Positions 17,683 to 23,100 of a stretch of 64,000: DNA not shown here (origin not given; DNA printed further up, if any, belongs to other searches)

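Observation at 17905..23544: Second, 1680-aa RsbW-PAS2-GAFn-PP2C paralog followed directly by a stand-alone RsbW-like anti-sigma factor; no STAS partner in the window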

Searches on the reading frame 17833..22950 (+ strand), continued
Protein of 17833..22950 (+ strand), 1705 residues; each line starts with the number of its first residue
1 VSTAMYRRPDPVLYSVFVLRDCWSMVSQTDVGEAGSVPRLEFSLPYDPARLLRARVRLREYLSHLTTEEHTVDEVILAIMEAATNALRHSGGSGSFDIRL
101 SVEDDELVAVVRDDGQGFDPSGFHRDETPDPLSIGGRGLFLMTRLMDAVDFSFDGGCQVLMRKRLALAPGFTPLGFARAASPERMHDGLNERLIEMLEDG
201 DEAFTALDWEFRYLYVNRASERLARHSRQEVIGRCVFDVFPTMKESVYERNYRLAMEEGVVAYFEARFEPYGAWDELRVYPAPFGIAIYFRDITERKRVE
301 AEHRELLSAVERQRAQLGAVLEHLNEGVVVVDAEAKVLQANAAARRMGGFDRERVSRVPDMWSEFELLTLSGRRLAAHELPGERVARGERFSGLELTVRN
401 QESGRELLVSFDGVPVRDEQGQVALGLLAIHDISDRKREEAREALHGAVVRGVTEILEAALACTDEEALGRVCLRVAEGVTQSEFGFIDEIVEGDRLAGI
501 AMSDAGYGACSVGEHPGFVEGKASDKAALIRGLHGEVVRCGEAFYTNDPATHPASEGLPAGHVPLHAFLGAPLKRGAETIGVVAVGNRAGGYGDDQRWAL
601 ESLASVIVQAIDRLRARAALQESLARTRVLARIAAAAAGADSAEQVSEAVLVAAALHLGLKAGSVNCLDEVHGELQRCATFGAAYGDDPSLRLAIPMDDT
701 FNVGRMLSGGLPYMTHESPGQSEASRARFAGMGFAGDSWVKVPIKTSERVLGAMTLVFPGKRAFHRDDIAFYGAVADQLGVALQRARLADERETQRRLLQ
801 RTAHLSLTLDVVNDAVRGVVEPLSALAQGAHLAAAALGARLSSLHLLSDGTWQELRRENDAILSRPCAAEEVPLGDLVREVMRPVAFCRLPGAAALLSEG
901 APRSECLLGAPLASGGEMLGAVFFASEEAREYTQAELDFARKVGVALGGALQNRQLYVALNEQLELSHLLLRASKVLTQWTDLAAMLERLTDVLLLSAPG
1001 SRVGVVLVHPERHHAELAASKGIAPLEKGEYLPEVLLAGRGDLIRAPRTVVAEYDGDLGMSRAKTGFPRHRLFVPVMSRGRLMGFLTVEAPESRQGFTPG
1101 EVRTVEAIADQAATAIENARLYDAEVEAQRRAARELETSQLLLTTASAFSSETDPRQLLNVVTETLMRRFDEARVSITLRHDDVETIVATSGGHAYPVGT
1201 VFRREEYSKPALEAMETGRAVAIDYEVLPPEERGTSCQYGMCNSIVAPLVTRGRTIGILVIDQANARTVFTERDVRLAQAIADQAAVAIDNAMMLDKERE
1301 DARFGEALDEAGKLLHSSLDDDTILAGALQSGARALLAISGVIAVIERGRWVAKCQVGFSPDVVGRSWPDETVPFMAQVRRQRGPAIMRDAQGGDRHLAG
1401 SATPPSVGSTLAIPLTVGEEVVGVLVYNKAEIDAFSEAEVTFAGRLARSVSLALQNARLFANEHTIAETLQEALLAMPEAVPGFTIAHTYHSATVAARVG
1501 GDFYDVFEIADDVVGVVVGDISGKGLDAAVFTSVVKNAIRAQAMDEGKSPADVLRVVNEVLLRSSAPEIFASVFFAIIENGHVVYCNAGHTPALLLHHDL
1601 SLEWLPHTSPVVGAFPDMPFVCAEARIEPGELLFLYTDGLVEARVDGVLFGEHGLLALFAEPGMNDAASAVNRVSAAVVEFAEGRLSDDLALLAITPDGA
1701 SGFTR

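Call 20: find_related_loci(query=window:17905-22950:+, collection=genome_contigs, flank=10000)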
Query window:17905-22950:+ (1681 aa) in genome_contigs; peptide patterns used: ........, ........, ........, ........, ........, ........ (x = any residue, [..] = any of these).
280 stretches matched a pattern; 215 encode a relative of the query (tblastn E <= 1e-3); the best 80 are kept; 80 distinct loci.
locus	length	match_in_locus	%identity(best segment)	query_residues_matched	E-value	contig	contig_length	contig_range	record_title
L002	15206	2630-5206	32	701-1675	3e-91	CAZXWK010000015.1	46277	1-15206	MAG TPA_asm: uncultured Eubacteriales bacterium isolate binchicken_co152_220 genome assembly, contig: NODE_903_length_46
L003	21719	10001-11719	41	605-1671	9e-77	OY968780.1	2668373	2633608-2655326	MAG: uncultured Coriobacteriia bacterium isolate MFD05942.bin.c.2 genome assembly, chromosome: 1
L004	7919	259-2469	31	883-1674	6e-59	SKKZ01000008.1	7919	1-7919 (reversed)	MAG: Coriobacteriia bacterium isolate CSSed162cmA_190 CSSed16-2cmA-39093, whole genome shotgun sequence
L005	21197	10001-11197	39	939-1672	3e-54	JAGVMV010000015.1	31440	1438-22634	MAG: Thermoleophilia bacterium isolate DeMMO3_11 c_000000011435, whole genome shotgun sequence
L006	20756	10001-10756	43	1424-1675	2e-51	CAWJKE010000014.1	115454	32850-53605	MAG: uncultured Actinomycetota bacterium isolate MFD05942.bin.1.451 genome assembly, contig: contig_64438, whole genome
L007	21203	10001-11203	34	1275-1675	8e-50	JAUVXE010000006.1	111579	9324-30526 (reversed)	MAG: Coriobacteriia bacterium isolate CSMAG_1208 CSMAG_1208_k127_5144311_length_111579_cov_23.0005, whole genome shotgun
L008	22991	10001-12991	31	386-1671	3e-49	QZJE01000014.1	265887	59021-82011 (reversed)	MAG: Actinobacteria bacterium isolate SURF_47 Ga0104751_1000012, whole genome shotgun sequence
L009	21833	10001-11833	30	717-1675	2e-45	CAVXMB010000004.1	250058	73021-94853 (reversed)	MAG: uncultured Actinomycetota bacterium isolate MFD09206.bin.2.162 genome assembly, contig: contig_19783, whole genome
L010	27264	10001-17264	29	604-1671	2e-45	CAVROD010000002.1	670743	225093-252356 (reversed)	MAG: uncultured Actinomycetes bacterium isolate MFD04935.bin.2.28 genome assembly, contig: contig_14989, whole genome sh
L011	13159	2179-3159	34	1351-1677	4e-43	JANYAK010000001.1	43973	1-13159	MAG: Coriobacteriia bacterium isolate GL140_5_metabat_287 GL140_5_k141_3213594, whole genome shotgun sequence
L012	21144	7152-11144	28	541-1671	8e-43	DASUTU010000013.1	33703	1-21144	MAG TPA_asm: Actinomycetota bacterium isolate SMAG_U1771 k141_1688201, whole genome shotgun sequence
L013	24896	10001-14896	32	55-1671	2e-42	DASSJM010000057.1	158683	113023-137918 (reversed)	MAG TPA_asm: Actinomycetota bacterium isolate SMAG_U1115 k141_251588, whole genome shotgun sequence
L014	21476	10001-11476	29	1192-1670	2e-40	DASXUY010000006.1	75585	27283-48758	MAG TPA_asm: Capsulimonadaceae bacterium isolate SMAG_U4730 k141_22979, whole genome shotgun sequence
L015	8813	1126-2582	42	1204-1679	4e-59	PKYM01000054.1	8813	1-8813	MAG: Actinomycetota bacterium isolate palsa_645 73.20120500_P19.15_contig_1638, whole genome shotgun sequence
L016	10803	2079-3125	35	188-1679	1e-37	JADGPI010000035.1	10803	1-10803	MAG: Thermoleophilia bacterium isolate Chersky_299 k127_1748478, whole genome shotgun sequence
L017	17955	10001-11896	27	1045-1671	5e-37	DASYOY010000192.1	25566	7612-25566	MAG TPA_asm: Actinomycetota bacterium isolate SMAG_U4442 k141_673358, whole genome shotgun sequence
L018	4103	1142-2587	29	1045-1671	2e-36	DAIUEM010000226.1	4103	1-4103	MAG TPA_asm: Actinomycetota bacterium isolate CTOTU25593 NODE_16855_length_4103_cov_4.046443, whole genome shotgun seque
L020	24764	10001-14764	28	23-1671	2e-34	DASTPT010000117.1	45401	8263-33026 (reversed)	MAG TPA_asm: Actinomycetota bacterium isolate SMAG_U2204 k141_1111538, whole genome shotgun sequence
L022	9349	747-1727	32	1351-1671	3e-34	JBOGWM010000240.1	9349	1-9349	MAG: Actinomycetota bacterium isolate M3-S_metawrap_bin.281 k127_3371470, whole genome shotgun sequence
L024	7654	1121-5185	30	559-1671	6e-34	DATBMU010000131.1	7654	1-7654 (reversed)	MAG TPA_asm: Actinomycetota bacterium isolate SMAG_U4006 k141_3577591, whole genome shotgun sequence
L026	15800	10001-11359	29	1222-1671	6e-33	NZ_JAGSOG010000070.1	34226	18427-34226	Actinospica durhamensis strain CSCA 57 NODE_70_length_34226_cov_33.016, whole genome shotgun sequence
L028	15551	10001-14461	27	44-1671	2e-32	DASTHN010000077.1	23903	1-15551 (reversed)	MAG TPA_asm: Actinomycetota bacterium isolate SMAG_U671 k141_145125, whole genome shotgun sequence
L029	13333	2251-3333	32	1045-1671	3e-32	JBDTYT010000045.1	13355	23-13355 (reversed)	MAG: Actinomycetota bacterium isolate cluster4_bin.148 NODE_10810_length_13355_cov_11.094211, whole genome shotgun seque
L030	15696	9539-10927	30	1213-1671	2e-32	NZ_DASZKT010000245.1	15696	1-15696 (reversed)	MAG: Actinospica sp. isolate SMAG_U5845 k141_4887944, whole genome shotgun sequence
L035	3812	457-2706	30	45-1671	1e-31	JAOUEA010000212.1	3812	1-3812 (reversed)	MAG: Actinomycetota bacterium isolate 4_1_Jan_SF_Bin49 4_1_Jan_SF_Bin49_scaffold_13804_c1, whole genome shotgun sequence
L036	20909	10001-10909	34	1045-1671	9e-31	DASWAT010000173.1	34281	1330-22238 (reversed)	MAG TPA_asm: Actinomycetota bacterium isolate SMAG_U2663 k141_668970, whole genome shotgun sequence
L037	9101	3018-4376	30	1222-1671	5e-31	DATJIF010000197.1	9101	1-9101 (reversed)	MAG TPA_asm: Actinospica sp. isolate SMAG_U15531 k141_11955407, whole genome shotgun sequence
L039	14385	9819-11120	30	1246-1671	1e-30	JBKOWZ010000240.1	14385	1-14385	MAG: Actinomycetota bacterium isolate GM_EKS_MAG_00002 GM_EKS_000000845028, whole genome shotgun sequence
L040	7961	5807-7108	32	1246-1671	3e-30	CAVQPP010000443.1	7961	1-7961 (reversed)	MAG: uncultured Actinomycetota bacterium isolate MFD10064.bin.2.62 genome assembly, contig: contig_90319, whole genome s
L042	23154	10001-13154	35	41-1671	4e-29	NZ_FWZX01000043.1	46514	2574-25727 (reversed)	Tistlia consotensis USBA 355, whole genome shotgun sequence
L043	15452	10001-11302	31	1246-1671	2e-29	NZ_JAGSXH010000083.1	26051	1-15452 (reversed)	Actinocrinis puniceicyclus strain DSM 45618 NODE_83_length_26051_cov_12.6655, whole genome shotgun sequence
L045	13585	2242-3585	29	1231-1671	7e-29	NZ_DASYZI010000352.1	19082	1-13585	MAG: Actinocrinis sp. isolate SMAG_U6358 k141_245980, whole genome shotgun sequence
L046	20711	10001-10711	35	1438-1671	8e-29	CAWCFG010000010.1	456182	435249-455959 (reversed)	MAG: uncultured Acidimicrobiaceae bacterium isolate MFD00964.bin.3.580 genome assembly, contig: contig_21785, whole geno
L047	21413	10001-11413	27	1213-1671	2e-28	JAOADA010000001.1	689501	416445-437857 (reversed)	MAG: Brevinematales bacterium isolate SKW221 NODE_1_length_689501_cov_16.426560, whole genome shotgun sequence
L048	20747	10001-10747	37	1437-1681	9e-29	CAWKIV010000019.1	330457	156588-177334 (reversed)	MAG: uncultured Actinomycetota bacterium isolate MFD02840.bin.1.327 genome assembly, contig: contig_71068, whole genome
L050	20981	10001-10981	31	1352-1671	5e-28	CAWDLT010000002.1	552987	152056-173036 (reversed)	MAG: uncultured bacterium isolate MFD04944.bin.1.332 genome assembly, contig: contig_23436, whole genome shotgun sequenc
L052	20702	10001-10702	35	1442-1671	9e-28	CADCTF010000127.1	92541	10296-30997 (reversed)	MAG: uncultured Acidimicrobiales bacterium isolate AVDCRST_MAG50 genome assembly, contig: NODE6, whole genome shotgun se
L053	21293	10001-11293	31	1284-1671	2e-27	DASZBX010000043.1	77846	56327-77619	MAG TPA_asm: Actinocrinis sp. isolate SMAG_U6427 k141_22878, whole genome shotgun sequence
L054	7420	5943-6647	33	1440-1671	1e-27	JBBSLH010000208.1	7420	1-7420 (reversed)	MAG: Acidimicrobiales bacterium isolate metawrap_LS4_58 metawrap_LS4_58_K_1280224_L_7420_cov_19.4752, whole genome shotg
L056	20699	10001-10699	34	1442-1671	3e-27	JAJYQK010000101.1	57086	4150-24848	MAG: Actinomycetes bacterium isolate DS4.bin24 NODE_397_length_57086_cov_2.260714, whole genome shotgun sequence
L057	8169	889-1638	37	1424-1671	3e-27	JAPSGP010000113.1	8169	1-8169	MAG: Acidimicrobiia bacterium isolate BS_bin.037 NODE_1940_length_8169_cov_2.312484, whole genome shotgun sequence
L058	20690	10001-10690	34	1442-1671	6e-27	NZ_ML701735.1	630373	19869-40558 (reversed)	Nocardioides caldifontis strain YIM 730233 Scaffold2, whole genome shotgun sequence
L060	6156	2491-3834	32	1231-1671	8e-27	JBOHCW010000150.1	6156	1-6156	MAG: Actinocrinis sp. isolate TC-S_metawrap_bin.10 k127_3829385, whole genome shotgun sequence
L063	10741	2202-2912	36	1437-1671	3e-26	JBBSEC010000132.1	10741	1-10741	MAG: Acidimicrobiia bacterium isolate LS1_sbin.32 LS1_sbin.32_K_482919_L_10741_cov_14.4362, whole genome shotgun sequenc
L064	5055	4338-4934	34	1476-1671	2e-26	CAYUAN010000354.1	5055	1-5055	MAG TPA_asm: uncultured Prolixibacteraceae bacterium isolate binchicken_co219_90 genome assembly, contig: k141_197737, w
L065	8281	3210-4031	32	1390-1671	3e-26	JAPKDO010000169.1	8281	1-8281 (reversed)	MAG: Acidimicrobiales bacterium isolate ANT-92 NODE_8428_length_8281_cov_5.347313, whole genome shotgun sequence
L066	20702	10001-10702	34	1441-1671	5e-26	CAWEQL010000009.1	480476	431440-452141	MAG: uncultured Acidimicrobiaceae bacterium isolate MFD01721.bin.2.154 genome assembly, contig: contig_28781, whole geno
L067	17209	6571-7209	35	1459-1671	5e-26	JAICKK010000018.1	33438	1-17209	MAG: Nocardioidaceae bacterium isolate GZL_HY_2_bin.52 k141_168623_length_33438_cov_59.3052, whole genome shotgun sequen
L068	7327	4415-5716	31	1246-1671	4e-26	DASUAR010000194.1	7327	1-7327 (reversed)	MAG TPA_asm: Actinocrinis sp. isolate SMAG_U2500 k141_1300556, whole genome shotgun sequence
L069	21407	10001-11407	30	1216-1671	4e-26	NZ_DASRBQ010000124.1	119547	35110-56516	MAG: Actinocrinis sp. isolate SMAG_U9931 k141_380752, whole genome shotgun sequence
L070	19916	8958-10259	31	1246-1671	1e-25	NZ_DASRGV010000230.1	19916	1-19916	MAG: Actinocrinis sp. isolate SMAG_U10067 k141_1904558, whole genome shotgun sequence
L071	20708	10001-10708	35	1437-1671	8e-26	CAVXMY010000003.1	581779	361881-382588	MAG: uncultured Actinomycetota bacterium isolate MFD02840.bin.3.362 genome assembly, contig: contig_52408, whole genome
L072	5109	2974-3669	33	1441-1671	2e-25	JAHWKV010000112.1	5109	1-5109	MAG: Actinomycetota bacterium isolate 0813_bin3 NODE_112_length_5109_cov_2.106383, whole genome shotgun sequence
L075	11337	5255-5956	33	1440-1671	5e-25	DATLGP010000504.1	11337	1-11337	MAG TPA_asm: Actinomycetota bacterium isolate SMAG_U13617 k141_198722, whole genome shotgun sequence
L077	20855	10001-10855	30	1421-1671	2e-24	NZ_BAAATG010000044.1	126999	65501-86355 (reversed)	Streptomyces atrovirens strain JCM 6913 sequence44, whole genome shotgun sequence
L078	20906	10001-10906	31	1383-1671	2e-24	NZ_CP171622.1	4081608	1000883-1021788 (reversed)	Actinospongicola halichondriae strain Hal317 chromosome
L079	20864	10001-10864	32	1422-1681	1e-24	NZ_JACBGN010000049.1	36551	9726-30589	Streptomyces sp. BR123 NODE_49_length_36551_cov_31.161267, whole genome shotgun sequence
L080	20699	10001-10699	33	1442-1671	4e-24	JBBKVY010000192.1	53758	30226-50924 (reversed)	MAG: Acidimicrobiales bacterium isolate metabat_bins.344 k119_2246163, whole genome shotgun sequence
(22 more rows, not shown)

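Call 35: find_encoding_contigs(protein=P0006, flank=8000, max_places=2)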
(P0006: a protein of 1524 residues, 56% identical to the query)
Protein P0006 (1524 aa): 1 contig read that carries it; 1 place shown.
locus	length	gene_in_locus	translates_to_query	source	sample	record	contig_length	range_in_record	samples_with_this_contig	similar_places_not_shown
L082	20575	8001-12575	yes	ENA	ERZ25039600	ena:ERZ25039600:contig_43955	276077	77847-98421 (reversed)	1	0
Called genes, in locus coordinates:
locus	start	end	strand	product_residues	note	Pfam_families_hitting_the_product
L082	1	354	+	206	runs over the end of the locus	PF13580:SIS_2, PF01380:SIS (weak)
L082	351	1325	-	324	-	PF00389:2-Hacid_dh, PF02826:2-Hacid_dh_C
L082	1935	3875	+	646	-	PF00930:DPPIV_N (faint), PF26550:Tricorn_2nd (faint), PF26549:Tricorn_N, PF07676:PD40, PF26549:Tricorn_N, PF05448:AXE1 (weak), PF20434:BD-FAE (faint), PF00326:Peptidase_S9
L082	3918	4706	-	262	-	PF00731:AIRC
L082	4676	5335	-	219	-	-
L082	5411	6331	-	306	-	PF10646:Germane, PF10648:Gmad2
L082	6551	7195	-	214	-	PF03807:F420_oxidored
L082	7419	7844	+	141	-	PF04472:SepF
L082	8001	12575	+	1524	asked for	PF13581:HATPase_c_2, PF08448:PAS_4, PF01590:GAF, PF13185:GAF_2, PF01590:GAF, PF01590:GAF, PF13185:GAF_2, PF13492:GAF_3, +7 more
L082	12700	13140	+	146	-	PF13581:HATPase_c_2, PF02518:HATPase_c (weak)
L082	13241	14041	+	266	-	PF00561:Abhydrolase_1, PF12146:Hydrolase_4 (weak), PF12697:Abhydrolase_6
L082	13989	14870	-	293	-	PF02129:Peptidase_S15 (weak), PF12146:Hydrolase_4, PF00561:Abhydrolase_1, PF12697:Abhydrolase_6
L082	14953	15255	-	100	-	-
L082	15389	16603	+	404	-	PF02129:Peptidase_S15, PF05448:AXE1 (faint), PF02230:Abhydrolase_2 (faint), PF10503:Esterase_PHB (faint), PF20434:BD-FAE, PF00561:Abhydrolase_1 (weak), PF00326:Peptidase_S9, PF12146:Hydrolase_4 (weak)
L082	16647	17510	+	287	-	PF00005:ABC_tran, PF13304:AAA_21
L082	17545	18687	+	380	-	PF12698:ABC2_membrane_3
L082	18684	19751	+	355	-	PF12679:ABC2_membrane_2 (weak), PF12698:ABC2_membrane_3, PF24686:FLQE3_permease (weak)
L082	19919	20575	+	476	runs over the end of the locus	PF02517:Rce1-like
